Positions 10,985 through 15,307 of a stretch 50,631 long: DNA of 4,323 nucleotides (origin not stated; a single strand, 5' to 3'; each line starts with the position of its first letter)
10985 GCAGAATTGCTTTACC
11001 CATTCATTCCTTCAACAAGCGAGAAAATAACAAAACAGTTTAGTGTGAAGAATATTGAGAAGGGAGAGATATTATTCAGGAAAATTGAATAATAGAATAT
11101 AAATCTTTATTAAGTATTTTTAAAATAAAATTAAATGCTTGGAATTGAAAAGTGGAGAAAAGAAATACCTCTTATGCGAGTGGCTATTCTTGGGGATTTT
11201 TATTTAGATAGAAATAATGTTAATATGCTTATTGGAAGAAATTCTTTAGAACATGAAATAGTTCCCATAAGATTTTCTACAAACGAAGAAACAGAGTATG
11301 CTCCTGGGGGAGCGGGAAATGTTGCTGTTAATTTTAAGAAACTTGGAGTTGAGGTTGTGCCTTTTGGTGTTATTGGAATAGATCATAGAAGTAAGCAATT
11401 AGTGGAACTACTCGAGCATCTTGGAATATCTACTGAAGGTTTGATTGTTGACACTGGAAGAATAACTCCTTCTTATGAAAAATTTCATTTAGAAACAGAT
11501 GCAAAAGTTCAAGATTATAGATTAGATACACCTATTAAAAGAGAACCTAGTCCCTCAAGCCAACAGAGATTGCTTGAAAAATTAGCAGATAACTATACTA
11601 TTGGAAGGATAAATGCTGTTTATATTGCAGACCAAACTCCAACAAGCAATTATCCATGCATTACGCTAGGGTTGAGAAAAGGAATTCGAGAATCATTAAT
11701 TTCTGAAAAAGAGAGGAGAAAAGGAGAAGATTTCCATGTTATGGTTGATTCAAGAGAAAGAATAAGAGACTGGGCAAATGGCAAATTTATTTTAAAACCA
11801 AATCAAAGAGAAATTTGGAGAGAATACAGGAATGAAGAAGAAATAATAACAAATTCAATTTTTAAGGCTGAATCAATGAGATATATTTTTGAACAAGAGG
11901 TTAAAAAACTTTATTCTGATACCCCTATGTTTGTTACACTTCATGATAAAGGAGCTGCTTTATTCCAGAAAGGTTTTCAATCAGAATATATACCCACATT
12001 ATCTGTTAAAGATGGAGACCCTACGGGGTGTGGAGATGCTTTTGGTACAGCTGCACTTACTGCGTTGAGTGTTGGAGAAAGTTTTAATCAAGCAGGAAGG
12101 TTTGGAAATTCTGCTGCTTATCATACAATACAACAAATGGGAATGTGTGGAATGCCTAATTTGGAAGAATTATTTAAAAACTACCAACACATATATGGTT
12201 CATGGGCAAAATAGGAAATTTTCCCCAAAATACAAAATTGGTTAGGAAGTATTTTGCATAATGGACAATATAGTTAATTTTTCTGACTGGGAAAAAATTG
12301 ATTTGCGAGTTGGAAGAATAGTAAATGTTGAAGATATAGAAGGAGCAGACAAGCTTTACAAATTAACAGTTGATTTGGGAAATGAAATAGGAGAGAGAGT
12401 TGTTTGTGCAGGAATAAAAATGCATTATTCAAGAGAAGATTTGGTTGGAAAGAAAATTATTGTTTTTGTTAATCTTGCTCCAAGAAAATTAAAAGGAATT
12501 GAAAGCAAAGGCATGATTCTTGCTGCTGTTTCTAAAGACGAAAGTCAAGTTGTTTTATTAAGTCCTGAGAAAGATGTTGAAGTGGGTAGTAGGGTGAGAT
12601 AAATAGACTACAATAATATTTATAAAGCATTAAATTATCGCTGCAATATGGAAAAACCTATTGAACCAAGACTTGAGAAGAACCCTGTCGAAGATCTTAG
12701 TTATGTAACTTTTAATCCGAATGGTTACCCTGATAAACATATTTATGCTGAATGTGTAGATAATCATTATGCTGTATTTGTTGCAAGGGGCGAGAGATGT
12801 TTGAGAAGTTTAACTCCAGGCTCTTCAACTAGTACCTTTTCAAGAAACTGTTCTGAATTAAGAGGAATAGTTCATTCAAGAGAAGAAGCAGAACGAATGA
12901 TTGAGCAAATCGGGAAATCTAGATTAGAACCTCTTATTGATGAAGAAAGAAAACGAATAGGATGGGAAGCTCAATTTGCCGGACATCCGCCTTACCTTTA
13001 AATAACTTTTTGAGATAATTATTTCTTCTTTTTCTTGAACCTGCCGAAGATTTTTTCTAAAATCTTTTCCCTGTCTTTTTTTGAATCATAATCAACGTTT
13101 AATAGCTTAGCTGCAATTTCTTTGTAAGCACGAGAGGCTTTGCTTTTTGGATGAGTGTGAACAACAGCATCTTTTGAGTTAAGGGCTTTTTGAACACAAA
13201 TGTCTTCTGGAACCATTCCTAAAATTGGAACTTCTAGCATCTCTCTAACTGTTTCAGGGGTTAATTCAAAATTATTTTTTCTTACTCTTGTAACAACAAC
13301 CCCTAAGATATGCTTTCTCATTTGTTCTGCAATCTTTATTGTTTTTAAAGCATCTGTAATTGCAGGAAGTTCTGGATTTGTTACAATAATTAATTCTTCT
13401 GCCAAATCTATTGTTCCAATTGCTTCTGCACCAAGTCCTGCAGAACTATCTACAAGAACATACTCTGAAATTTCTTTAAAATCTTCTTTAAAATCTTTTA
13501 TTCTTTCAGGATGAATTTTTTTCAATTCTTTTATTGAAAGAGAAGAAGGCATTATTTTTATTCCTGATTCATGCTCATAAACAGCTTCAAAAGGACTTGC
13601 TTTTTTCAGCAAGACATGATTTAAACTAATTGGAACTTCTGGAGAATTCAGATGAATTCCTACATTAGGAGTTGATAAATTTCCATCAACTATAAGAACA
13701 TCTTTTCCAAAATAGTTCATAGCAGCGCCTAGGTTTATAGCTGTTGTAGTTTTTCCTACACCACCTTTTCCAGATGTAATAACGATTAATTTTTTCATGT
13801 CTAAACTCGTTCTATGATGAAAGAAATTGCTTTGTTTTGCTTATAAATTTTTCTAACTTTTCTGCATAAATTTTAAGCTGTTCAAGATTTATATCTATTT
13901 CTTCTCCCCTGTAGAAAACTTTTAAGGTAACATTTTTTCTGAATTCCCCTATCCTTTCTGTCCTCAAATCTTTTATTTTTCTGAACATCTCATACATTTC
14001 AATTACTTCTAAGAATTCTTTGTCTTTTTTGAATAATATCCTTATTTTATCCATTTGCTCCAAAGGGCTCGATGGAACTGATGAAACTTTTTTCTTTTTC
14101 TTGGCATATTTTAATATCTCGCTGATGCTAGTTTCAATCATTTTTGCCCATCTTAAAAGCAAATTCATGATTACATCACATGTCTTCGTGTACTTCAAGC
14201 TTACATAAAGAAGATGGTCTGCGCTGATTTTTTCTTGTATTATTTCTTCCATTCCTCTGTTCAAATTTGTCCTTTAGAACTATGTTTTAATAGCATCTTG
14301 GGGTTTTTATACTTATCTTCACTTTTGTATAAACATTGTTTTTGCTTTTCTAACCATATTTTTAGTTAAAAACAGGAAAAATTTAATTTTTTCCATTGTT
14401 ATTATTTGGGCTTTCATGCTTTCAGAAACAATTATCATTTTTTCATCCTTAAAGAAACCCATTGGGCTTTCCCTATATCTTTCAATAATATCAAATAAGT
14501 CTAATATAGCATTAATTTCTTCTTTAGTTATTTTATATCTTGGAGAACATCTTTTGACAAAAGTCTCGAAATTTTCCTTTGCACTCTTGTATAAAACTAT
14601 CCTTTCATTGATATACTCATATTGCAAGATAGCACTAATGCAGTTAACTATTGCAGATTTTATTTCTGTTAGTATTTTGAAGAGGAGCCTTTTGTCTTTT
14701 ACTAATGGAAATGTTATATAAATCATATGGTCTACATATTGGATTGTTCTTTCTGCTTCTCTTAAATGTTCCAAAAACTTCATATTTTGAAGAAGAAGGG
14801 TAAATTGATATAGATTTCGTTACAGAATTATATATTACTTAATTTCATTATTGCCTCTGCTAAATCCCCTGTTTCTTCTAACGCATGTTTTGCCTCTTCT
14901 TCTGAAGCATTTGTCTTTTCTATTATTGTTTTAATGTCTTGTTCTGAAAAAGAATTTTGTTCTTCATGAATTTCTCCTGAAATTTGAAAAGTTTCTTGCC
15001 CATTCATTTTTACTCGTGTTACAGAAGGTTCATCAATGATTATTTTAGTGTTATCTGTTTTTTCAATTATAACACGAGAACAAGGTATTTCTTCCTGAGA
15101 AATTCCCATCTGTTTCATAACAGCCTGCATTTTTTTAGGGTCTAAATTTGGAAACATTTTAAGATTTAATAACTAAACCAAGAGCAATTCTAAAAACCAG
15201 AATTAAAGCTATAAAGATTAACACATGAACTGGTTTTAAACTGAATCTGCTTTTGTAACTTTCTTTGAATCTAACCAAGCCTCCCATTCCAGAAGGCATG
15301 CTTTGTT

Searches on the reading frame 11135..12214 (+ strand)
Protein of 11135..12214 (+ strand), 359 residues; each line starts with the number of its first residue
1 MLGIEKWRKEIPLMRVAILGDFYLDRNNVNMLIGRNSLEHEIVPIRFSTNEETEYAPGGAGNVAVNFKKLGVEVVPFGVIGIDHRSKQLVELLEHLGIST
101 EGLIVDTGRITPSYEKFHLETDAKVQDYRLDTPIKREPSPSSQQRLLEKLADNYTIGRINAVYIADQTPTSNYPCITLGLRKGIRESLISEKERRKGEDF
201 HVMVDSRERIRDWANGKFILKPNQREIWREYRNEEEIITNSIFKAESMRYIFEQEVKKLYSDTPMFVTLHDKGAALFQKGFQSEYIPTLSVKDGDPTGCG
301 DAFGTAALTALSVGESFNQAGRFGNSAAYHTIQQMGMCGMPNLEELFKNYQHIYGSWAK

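Call 64: search_protein_families(library=pfam, proteins=[window:11135-12214:+], max_evalue=0.01)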
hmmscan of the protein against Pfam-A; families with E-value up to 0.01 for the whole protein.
window:11135-12214:+ (359 aa): 1 family
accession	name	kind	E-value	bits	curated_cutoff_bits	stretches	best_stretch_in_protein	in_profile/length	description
PF00294.29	PfkB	-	6.5e-23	82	25.8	1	49-338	27-296/302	pfkB family carbohydrate kinase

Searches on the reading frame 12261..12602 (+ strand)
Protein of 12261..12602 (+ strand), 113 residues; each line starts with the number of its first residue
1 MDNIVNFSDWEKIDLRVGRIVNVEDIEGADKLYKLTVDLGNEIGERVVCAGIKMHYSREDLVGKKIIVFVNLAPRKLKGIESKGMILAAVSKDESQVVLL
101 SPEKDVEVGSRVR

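Call 64: search_protein_families(library=pfam, proteins=[window:12261-12602:+], max_evalue=0.01)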
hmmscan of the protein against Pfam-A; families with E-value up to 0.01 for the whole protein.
window:12261-12602:+ (113 aa): 1 family
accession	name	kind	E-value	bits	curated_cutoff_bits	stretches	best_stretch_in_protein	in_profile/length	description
PF01588.26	tRNA_bind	-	8.9e-30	103.1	27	1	15-111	1-96/96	Putative tRNA binding domain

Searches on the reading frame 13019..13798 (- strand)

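Call 64: search_protein_families(library=pfam, proteins=[window:13019-13798:-], max_evalue=0.01)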
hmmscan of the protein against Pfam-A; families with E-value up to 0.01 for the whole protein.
window:13019-13798:- (259 aa): 8 families
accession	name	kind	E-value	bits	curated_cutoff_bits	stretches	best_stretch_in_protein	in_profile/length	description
PF01656.29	CbiA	-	2.1e-21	76.6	25.4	1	5-209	1-122/125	CobQ/CobB/MinD/ParA nucleotide binding domain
PF10609.15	ParA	-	7.8e-21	75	27.1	1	2-232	3-245/246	NUBPL iron-transfer P-loop NTPase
PF13614.12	AAA_31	-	1.8e-16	61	27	1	3-161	2-168/177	AAA domain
PF00142.24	Fer4_NifH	-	1.8e-13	51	25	2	130-236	138-248/271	4Fe-4S iron sulfur cluster binding proteins, NifH/frxC family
PF13500.12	AAA_26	-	6.9e-09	36.3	27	1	134-200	129-192/198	AAA domain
PF06564.18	CBP_BcsQ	-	2.9e-08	34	21.3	1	4-231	3-232/234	Cellulose biosynthesis protein BcsQ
PF02374.21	ArsA_ATPase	-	0.00016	21.4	24.3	1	5-37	3-35/305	Anion-transporting ATPase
PF09140.17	MipZ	-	0.0044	16.8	20.7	1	4-39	2-37/262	ATPase MipZ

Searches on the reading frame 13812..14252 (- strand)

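Call 64: search_protein_families(library=pfam, proteins=[window:13812-14252:-], max_evalue=0.01)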
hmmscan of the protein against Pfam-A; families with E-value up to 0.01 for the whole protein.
window:13812-14252:- (146 aa): 1 family
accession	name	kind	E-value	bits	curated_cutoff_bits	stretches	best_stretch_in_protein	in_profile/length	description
PF19302.4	DUF5915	-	0.0022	18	27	0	86-137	42-93/195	Domain of unknown function (DUF5915)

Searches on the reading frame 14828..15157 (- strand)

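Call 64: search_protein_families(library=pfam, proteins=[window:14828-15157:-], max_evalue=0.01)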
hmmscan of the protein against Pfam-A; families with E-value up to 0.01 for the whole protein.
window:14828-15157:- (109 aa): 2 families
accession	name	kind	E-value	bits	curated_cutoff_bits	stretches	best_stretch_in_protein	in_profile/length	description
PF01849.23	NAC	-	6.6e-17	61.6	21.3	1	7-66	1-57/57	NAC domain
PF19026.7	UBA_HYPK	-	0.0015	18.3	27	1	73-106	6-40/41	HYPK UBA domain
